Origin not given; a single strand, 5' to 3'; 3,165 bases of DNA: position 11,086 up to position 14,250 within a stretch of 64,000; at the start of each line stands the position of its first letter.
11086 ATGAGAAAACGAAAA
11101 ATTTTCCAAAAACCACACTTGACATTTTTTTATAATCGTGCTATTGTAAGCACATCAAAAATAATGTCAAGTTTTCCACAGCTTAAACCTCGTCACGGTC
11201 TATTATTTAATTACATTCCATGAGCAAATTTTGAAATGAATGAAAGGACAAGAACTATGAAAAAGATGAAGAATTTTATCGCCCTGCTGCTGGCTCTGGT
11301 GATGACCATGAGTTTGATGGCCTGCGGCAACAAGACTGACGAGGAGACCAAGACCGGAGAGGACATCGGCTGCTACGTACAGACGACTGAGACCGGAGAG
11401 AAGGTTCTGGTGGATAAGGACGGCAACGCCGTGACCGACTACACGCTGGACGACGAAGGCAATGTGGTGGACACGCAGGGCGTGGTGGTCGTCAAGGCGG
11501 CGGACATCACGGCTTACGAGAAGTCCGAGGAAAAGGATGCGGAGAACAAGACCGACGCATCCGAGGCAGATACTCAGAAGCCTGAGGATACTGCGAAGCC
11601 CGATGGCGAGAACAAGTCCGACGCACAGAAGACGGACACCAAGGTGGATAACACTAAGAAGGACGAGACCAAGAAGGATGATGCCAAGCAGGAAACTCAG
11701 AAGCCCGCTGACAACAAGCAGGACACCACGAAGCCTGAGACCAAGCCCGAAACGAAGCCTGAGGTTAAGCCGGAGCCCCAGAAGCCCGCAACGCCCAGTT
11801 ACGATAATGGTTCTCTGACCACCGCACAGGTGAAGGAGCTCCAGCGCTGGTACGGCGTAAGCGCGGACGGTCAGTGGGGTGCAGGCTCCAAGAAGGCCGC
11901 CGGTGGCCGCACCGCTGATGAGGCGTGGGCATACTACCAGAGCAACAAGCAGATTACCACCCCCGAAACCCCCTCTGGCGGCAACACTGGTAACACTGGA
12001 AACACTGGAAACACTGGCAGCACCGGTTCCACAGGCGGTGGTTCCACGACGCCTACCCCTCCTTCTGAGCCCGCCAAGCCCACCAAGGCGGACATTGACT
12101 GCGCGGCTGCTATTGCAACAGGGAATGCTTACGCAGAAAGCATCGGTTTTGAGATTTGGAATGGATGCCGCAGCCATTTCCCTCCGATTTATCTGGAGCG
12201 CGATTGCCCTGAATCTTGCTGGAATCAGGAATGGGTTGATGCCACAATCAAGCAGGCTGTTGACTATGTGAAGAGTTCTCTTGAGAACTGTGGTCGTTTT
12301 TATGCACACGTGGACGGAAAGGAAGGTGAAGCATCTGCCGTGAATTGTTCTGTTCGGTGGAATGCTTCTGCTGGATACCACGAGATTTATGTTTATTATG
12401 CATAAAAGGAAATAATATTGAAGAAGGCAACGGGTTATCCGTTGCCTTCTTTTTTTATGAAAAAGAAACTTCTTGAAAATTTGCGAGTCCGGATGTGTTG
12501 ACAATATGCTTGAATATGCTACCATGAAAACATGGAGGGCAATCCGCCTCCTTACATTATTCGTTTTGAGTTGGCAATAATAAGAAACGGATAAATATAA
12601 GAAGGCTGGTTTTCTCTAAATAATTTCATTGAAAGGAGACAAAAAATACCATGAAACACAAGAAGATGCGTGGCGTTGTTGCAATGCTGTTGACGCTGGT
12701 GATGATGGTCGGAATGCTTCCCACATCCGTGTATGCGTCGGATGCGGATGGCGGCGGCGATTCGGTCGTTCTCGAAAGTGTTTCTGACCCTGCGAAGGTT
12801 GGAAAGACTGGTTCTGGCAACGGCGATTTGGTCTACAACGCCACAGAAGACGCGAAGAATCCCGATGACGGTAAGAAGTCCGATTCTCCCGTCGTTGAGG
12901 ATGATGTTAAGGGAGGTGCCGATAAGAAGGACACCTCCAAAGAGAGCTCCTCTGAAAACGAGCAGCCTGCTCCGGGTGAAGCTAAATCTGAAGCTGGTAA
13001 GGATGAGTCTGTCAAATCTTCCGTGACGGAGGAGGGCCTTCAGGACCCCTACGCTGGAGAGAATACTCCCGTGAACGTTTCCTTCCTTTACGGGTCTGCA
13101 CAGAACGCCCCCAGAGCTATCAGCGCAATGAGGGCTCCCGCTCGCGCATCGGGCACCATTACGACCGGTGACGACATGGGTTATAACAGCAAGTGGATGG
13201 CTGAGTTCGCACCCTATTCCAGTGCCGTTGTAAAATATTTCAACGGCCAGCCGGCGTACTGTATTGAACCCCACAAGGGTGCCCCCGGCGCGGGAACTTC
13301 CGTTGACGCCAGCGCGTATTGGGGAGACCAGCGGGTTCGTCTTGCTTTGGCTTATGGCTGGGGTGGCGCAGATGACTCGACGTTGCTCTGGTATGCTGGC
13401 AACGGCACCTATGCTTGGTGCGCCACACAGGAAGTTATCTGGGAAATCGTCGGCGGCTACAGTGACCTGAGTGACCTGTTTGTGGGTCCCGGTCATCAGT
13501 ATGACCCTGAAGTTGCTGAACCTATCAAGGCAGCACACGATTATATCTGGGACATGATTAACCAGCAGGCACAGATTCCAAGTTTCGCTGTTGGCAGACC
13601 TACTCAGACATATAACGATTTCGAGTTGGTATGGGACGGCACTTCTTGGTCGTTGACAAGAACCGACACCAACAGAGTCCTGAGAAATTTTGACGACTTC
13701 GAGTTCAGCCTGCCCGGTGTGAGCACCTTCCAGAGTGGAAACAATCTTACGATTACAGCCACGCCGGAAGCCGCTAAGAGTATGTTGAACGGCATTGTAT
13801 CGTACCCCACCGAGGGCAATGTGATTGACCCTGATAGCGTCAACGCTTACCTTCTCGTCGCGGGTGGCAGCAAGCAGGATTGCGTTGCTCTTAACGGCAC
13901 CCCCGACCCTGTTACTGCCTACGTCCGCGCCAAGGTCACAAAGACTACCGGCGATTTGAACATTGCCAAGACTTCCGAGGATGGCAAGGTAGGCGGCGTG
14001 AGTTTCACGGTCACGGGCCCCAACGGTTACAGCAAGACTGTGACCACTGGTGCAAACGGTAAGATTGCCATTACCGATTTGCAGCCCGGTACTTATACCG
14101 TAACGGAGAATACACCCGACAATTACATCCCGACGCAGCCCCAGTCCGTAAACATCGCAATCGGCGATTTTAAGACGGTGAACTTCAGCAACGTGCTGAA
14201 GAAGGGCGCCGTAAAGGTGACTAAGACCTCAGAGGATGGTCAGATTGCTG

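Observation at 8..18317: Two tandem giant adhesins combining a thioester-type warhead with very long arrays of ester-bond domains (18 and 5 repeats)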

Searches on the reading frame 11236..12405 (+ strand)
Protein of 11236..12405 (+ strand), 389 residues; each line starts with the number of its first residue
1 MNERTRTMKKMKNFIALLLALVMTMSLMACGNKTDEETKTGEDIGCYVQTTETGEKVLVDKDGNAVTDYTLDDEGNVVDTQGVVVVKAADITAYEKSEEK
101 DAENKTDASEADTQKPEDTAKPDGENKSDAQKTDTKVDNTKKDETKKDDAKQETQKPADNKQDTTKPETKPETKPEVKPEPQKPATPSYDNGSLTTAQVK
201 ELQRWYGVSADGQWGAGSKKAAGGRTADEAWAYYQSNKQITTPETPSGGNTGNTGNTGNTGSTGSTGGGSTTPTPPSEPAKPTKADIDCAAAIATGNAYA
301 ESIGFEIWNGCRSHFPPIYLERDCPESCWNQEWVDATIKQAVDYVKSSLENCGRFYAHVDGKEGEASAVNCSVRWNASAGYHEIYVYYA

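Call 6: search_protein_families(library=pfam, proteins=[window:11236-12402:+], max_evalue=0.01)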
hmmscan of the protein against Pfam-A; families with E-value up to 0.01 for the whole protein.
window:11236-12402:+ (389 aa): 1 family
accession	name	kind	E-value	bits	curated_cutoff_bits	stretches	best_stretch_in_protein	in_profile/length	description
PF01471.23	PG_binding_1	-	0.0027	18.3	23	0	191-216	26-51/57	Putative peptidoglycan binding domain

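Call 7: search_protein_families(library=ncbifam, proteins=[window:11236-12402:+], max_evalue=0.01)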
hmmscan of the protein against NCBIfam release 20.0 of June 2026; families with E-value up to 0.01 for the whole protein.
window:11236-12402:+ (389 aa): 2 families
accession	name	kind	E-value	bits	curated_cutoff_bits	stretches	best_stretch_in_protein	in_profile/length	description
NF050142.1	PG1828_fam_lipo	equivalog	0.0024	18.6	50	1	11-38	1-27/59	PG1828 family lipoprotein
NF047847.2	SS_mature_LptM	equivalog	0.0039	17.2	27.7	1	11-34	1-24/31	LPS translocon maturation chaperone LptM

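Call 69: find_encoding_contigs(protein=window:11236-12405:+, flank=10000, max_places=4)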
Protein window:11236-12405:+ (389 aa): no gene with exactly this product is on record in the collection.

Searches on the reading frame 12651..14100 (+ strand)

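Call 8: search_solved_structures(query=window:12651-14100:+, max_evalue=1, show_alignments=4)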
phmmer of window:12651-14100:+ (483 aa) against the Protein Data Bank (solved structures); distinct sequences matched with E-value up to 1: 2.
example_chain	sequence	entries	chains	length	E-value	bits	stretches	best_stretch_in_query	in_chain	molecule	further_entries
6fwy_A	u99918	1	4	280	0.0022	20.2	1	193-310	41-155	B-type Cna protein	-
6fx6_A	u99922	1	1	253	0.064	15.3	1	195-270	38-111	SaTIE-TED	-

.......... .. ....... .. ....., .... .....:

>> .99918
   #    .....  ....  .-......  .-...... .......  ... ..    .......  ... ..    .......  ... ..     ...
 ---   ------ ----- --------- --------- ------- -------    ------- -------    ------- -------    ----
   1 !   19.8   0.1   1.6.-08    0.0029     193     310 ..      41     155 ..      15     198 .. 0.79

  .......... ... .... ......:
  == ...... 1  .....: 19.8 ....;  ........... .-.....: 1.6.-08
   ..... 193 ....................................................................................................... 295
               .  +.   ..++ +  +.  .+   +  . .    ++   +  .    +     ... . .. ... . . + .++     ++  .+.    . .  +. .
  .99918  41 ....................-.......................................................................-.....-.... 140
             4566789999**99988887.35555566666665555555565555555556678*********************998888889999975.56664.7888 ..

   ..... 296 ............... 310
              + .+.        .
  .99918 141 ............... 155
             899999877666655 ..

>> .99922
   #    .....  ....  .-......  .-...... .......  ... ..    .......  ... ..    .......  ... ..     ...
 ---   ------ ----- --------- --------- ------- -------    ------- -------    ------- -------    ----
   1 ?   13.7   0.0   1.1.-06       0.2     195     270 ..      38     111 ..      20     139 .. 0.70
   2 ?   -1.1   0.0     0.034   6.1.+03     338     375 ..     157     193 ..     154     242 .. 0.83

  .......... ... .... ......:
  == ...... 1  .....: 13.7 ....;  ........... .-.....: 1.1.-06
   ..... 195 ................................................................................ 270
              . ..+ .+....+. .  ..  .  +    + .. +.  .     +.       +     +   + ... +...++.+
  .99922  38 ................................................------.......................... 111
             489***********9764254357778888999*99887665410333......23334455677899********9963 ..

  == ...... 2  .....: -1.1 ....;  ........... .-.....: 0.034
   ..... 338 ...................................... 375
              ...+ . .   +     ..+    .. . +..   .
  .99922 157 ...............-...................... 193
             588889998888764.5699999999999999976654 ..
